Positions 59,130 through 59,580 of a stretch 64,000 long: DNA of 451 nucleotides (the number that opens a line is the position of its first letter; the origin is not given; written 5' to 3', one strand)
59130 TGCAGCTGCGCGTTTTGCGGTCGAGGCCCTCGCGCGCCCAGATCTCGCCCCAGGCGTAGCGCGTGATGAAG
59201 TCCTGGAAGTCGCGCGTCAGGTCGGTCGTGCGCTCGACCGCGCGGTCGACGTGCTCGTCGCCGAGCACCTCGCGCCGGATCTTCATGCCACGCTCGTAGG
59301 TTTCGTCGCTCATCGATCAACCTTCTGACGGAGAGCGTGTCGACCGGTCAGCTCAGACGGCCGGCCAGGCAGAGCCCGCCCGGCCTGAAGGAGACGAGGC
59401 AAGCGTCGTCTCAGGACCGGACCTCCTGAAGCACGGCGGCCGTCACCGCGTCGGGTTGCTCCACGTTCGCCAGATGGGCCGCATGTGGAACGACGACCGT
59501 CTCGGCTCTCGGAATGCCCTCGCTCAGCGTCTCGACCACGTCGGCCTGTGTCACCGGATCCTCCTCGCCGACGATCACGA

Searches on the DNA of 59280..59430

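Call 8: search_rna_families(source=window, start=59280, end=59430, threshold=evalue, max_evalue=10, show_alignments=2)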
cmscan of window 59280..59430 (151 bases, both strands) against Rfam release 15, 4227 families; matches with E-value up to 10: 4.
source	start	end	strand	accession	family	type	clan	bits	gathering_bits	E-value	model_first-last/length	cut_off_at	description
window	59336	59389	-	RF03038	nhaA-II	Cis-reg;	-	13.9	70.4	5.4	1-84/84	no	nhaA-II RNA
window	59344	59381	+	RF03086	chrB-b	Cis-reg;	-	9.9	36.5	6.9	1-40/49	no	chrB-b RNA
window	59323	59423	-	RF02178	SMCR2_2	Gene; lncRNA;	-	9.5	55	7.1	72-165/165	no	Smith-Magenis syndrome chromosome region, candidate 2 conserved region 2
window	59311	59336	-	RF03036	osmY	Gene; sRNA;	-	9.2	46.9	9.9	1-72/72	no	osmY RNA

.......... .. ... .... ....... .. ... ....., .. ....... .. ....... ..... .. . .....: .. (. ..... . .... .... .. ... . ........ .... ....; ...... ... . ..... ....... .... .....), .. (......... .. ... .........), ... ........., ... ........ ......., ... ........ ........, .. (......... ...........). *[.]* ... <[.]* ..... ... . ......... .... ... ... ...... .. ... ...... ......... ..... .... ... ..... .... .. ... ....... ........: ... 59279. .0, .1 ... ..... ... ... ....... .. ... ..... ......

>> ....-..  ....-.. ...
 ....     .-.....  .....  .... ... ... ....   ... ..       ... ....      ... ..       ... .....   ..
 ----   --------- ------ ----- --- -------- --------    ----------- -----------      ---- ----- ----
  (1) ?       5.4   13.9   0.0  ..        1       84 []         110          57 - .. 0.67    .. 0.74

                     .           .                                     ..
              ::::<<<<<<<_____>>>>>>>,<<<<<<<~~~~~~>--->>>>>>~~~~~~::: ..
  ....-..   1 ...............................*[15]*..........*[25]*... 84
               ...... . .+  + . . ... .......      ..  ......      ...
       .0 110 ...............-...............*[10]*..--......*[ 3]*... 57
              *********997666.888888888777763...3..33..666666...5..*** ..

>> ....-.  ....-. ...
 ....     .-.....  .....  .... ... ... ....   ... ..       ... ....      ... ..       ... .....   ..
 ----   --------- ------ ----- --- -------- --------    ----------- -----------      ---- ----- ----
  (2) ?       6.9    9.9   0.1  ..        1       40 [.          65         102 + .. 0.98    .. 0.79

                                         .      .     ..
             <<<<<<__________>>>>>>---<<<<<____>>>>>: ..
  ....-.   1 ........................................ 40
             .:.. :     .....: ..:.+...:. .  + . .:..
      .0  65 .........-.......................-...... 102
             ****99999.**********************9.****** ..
